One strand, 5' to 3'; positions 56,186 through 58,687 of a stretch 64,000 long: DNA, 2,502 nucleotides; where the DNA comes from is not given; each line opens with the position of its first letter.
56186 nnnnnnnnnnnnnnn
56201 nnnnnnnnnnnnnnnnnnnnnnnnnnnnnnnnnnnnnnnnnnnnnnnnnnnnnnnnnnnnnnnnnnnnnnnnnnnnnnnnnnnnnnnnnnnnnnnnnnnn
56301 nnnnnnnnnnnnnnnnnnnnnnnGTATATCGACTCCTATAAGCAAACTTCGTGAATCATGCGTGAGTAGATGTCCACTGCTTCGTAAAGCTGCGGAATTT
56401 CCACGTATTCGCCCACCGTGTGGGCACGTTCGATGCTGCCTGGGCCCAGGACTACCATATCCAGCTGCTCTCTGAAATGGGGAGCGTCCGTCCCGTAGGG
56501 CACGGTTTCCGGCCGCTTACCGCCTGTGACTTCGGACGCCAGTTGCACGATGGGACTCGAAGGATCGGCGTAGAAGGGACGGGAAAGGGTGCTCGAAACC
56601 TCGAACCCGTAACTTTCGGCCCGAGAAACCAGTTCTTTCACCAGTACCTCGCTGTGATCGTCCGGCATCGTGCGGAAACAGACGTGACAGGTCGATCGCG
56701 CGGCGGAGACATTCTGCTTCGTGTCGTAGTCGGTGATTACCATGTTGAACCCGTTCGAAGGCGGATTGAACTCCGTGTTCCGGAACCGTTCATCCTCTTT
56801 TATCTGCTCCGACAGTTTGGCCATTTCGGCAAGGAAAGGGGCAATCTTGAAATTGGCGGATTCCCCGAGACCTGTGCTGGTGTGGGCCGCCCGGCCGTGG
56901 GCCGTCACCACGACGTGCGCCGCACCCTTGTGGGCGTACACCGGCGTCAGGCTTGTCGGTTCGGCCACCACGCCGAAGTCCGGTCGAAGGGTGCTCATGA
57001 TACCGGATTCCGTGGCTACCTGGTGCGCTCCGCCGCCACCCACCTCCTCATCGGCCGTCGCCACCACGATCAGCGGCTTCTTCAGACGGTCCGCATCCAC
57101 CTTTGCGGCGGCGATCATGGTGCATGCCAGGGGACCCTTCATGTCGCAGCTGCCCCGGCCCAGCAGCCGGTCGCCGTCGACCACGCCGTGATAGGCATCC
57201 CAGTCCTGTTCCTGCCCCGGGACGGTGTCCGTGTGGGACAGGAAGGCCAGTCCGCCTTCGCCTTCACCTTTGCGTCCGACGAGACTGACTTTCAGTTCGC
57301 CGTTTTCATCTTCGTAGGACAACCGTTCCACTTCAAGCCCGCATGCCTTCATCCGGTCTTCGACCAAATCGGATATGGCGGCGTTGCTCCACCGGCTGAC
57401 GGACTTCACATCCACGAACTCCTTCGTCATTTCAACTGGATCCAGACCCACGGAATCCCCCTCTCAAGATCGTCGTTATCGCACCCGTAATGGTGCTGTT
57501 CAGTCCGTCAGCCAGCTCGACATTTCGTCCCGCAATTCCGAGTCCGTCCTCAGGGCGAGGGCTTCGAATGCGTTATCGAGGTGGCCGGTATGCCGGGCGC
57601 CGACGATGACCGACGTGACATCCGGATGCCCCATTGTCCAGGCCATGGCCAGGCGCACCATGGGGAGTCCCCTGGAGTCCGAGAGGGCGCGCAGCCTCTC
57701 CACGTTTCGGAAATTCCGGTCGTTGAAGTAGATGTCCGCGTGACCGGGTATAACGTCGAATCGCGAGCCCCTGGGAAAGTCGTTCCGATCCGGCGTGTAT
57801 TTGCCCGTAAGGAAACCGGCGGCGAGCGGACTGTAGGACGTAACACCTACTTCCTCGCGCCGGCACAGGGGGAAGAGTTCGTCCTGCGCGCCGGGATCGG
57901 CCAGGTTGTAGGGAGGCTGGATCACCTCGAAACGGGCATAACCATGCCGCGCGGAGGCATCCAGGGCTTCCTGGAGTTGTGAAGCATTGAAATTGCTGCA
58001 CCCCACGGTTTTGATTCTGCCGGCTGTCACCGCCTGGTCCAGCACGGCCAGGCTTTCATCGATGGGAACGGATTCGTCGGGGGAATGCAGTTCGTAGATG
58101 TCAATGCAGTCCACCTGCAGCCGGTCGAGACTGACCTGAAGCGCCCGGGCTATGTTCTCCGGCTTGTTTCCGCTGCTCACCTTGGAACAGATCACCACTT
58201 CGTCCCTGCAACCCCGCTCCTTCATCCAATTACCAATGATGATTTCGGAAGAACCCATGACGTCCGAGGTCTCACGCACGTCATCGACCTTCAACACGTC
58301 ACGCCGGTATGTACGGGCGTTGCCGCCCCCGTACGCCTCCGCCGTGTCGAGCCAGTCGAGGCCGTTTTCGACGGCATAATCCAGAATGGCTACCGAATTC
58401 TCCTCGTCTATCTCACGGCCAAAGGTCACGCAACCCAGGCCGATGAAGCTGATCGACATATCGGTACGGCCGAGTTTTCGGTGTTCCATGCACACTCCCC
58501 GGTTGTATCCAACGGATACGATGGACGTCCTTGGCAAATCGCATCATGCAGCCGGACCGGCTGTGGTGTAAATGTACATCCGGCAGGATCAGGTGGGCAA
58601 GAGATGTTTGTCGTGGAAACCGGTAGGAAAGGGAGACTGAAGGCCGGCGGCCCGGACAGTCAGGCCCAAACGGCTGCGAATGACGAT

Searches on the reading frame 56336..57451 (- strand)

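Call 37: search_protein_families(library=pfam, proteins=[window:56336-57451:-])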
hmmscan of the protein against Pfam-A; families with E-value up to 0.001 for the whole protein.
window:56336-57451:- (371 aa): 2 families
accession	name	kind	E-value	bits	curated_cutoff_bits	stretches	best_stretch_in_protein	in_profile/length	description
PF01546.33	Peptidase_M20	-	1.1e-32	114.1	24.6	1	69-367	1-205/206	Peptidase family M20/M25/M40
PF07687.19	M20_dimer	-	1.4e-10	41.5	21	1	172-280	1-101/107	Peptidase dimerisation domain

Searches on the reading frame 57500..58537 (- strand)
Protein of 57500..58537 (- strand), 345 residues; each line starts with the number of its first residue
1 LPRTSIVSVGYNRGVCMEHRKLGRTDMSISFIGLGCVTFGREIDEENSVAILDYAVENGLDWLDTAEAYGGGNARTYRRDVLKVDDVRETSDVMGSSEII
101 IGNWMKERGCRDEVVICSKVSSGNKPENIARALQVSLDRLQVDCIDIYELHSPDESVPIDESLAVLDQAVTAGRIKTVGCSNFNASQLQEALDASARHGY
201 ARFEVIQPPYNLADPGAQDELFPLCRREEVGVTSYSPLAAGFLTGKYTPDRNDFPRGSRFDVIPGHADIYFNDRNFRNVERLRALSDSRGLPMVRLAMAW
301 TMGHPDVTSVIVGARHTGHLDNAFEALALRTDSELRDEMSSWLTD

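Call 37: search_protein_families(library=pfam, proteins=[window:57500-58537:-])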
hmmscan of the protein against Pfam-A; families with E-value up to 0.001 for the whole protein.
window:57500-58537:- (345 aa): 1 family
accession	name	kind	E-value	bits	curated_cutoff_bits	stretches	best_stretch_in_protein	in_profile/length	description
PF00248.27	Aldo_ket_red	-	1.3e-64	218.6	24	1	32-334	2-281/291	Aldo/keto reductase family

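Call 42: find_homologous_proteins(query=window:57500-58537:-, max_evalue=1e-80)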
Query window:57500-58537:- (345 aa): 1013 proteins with E <= 1e-80 among 8000 candidates; the best 120 are listed.
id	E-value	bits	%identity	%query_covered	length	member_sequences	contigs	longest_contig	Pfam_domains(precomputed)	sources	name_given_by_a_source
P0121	1.5e-217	740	98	95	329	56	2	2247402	PF00248.28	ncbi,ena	-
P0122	1.4e-216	737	98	95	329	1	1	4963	PF00248.28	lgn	-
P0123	2.8e-216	736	98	95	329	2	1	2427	PF00248.28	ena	-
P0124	4.0e-216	735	98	95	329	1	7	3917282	PF00248.28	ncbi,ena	-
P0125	3.8e-215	732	97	95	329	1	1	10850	PF00248.28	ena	-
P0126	1.2e-214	730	97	95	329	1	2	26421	PF00248.28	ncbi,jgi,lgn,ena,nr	ncbi:MAG: aldo/keto reductase [Gemmatimonadetes bacterium]|nr:aldo/keto reductase [Gemmatimonadota b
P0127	4.3e-214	728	97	95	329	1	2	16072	PF00248.28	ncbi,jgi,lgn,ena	-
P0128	4.3e-206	702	92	95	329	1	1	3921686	PF00248.28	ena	-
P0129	1.3e-204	697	92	95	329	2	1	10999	PF00248.28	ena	-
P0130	1.4e-204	697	92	95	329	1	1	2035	PF00248.28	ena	-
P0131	1.9e-204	697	91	95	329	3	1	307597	PF00248.28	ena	-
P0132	2.5e-203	693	91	95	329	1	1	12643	PF00248.28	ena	-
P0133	2.1e-200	683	89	95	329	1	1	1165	PF00248.28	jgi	jgi:aryl-alcohol dehydrogenase (NADP+)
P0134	3.0e-200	683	90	95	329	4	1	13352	PF00248.28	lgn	-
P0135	3.2e-200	683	90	95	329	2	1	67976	PF00248.28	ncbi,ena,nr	ncbi:MAG: aldo/keto reductase [Gemmatimonadetes bacterium]|nr:aldo/keto reductase [Gemmatimonadota b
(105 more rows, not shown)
